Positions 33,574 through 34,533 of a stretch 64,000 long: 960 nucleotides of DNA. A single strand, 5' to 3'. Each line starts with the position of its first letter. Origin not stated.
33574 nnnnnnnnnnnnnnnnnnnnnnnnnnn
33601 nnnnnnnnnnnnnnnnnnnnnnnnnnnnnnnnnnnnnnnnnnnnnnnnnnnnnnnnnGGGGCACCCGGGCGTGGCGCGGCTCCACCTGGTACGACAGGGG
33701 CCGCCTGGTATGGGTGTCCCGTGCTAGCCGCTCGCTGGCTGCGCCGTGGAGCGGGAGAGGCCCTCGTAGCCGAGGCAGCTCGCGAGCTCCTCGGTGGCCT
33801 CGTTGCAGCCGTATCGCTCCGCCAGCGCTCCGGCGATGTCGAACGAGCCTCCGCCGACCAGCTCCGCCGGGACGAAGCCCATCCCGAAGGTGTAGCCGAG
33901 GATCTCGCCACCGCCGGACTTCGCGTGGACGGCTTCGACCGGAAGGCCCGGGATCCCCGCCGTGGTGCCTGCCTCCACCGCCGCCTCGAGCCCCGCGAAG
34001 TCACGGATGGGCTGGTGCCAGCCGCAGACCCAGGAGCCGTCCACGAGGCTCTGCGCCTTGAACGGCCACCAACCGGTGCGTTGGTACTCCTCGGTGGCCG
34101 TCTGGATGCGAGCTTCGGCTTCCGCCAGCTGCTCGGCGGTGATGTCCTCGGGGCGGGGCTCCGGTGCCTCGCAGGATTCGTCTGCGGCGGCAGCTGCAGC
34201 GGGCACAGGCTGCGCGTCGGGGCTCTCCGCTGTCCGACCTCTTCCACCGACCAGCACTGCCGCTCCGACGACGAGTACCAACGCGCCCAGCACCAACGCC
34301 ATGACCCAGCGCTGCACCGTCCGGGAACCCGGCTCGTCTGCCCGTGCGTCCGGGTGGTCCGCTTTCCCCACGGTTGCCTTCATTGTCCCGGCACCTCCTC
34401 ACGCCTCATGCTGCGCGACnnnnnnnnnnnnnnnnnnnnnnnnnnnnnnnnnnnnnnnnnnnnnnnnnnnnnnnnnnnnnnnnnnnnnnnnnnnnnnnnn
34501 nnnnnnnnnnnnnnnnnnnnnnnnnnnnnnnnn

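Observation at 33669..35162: A 1.46-kb lower-GC insertion flanked by a 22-30 bp direct repeat duplicating the start of the histidine-phosphatase gene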

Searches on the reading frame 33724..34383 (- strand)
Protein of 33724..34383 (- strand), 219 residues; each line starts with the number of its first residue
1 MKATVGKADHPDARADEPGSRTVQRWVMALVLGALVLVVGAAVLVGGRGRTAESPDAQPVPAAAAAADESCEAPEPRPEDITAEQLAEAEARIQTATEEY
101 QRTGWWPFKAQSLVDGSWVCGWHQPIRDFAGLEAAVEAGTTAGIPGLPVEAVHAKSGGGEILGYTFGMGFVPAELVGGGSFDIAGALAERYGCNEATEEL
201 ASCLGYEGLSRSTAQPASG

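Call 7: search_protein_families(library=pfam, proteins=[window:33724-34383:-], max_evalue=1)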
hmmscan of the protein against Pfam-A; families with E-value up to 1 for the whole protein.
window:33724-34383:- (219 aa): 1 family
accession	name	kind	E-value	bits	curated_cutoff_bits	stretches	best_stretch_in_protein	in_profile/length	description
PF07332.16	Phage_holin_3_6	-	0.021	15.3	28.4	1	23-55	66-98/116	Putative Actinobacterial Holin-X, holin superfamily III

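Call 8: search_protein_families(library=ncbifam, proteins=[window:33724-34383:-], max_evalue=1)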
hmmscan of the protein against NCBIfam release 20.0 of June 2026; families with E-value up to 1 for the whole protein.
window:33724-34383:- (219 aa): 2 families
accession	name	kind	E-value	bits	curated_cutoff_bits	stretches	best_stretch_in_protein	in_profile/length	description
NF033761.1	gliding_GltJ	equivalog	0.0002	20.6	450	1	11-97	357-440/671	adventurous gliding motility protein GltJ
NF038083.1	CU044_5270_fam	subfamily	0.031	14.1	100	1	17-78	20-96/284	CU044_5270 family protein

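Call 11: find_homologous_proteins(query=window:33724-34383:-)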
Query window:33724-34383:- (219 aa): 2 proteins with E <= 0.001 among 8000 candidates.
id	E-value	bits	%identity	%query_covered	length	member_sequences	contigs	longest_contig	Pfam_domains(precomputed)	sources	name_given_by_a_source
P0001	1.1e-138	478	100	100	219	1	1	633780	-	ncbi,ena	-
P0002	1.4e-68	249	64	89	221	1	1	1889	-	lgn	-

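Call 13: find_encoding_contigs(protein=P0001, flank=10000)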
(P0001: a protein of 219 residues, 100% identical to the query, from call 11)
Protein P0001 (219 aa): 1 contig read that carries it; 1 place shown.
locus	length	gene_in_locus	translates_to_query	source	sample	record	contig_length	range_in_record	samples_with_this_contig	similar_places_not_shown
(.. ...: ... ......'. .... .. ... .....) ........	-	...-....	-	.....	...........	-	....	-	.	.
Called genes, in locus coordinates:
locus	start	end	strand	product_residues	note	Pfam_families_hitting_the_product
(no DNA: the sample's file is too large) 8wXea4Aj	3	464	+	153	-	?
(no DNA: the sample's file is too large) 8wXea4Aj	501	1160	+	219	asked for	-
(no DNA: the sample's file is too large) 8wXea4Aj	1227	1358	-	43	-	?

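Call 14: find_encoding_contigs(protein=P0002, flank=10000)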
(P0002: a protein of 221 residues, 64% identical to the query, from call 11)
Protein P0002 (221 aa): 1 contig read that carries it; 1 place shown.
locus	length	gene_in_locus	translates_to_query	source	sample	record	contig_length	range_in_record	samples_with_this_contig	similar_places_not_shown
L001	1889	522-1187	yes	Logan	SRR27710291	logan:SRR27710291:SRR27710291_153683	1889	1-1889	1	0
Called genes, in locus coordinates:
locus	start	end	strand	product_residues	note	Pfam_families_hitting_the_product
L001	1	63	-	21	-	?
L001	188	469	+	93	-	-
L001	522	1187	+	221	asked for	-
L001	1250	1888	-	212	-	?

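Call 57: list_cluster_members(proteins=[P0001, P0003, P0123])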
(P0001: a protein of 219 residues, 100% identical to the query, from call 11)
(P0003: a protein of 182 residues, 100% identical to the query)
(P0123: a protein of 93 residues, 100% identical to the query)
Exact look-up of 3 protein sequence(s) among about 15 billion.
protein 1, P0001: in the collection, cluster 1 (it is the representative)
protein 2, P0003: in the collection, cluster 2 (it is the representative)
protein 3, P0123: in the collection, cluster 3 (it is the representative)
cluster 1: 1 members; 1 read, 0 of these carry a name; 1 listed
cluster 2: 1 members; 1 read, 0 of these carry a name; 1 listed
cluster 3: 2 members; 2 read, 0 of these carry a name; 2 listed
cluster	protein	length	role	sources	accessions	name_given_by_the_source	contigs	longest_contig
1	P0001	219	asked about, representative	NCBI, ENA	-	-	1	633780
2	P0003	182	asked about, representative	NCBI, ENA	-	-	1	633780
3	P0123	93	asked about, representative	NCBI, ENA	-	-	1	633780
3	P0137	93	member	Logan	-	-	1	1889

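Call 67: search_protein_families(library=phrogs, proteins=[window:33724-34383:-], max_evalue=0.1)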
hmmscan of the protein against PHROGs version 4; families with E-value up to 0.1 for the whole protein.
window:33724-34383:- (219 aa): 0 families

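Call 68: search_protein_families(library=padloc, proteins=[window:33724-34383:-], max_evalue=0.1)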
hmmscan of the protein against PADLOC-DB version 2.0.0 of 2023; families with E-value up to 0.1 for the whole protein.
window:33724-34383:- (219 aa): 1 family
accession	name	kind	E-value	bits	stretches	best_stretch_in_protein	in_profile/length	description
PDLC04061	PD-T4-6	-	0.0064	14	1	17-97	350-427/510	-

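Call 71: predict_structure(alignment_id=A4)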
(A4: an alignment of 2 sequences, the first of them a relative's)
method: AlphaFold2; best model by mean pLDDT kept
length: 219 residues; sequences in the alignment: 2
mean_pLDDT: 65.9   pTM: 0.55
mean pLDDT of the five models: 65.9, 60.7, 60.6, 55.4, 54.3
residues with pLDDT >= 90: 1; 70-90: 120; 50-70: 46; < 50: 52
segments of 3 or more residues with pLDDT < 50: 1-19, 43-58, 63-67, 208-219
pLDDT, mean of each block of 10 residues (from residue 1): 36 42 59 60 43 42 51 79 86 79 80 86 77 75 76 72 80 76 82 70 63 33
secondary structure, 60 per line:
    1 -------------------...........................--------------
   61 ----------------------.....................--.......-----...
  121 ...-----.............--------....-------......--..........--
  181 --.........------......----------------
elements in order: H20-46 H83-103 E106-112 E118-123 H129-141 E150-153 E161-166 E169-172 H173-178 H183-191 H198-203
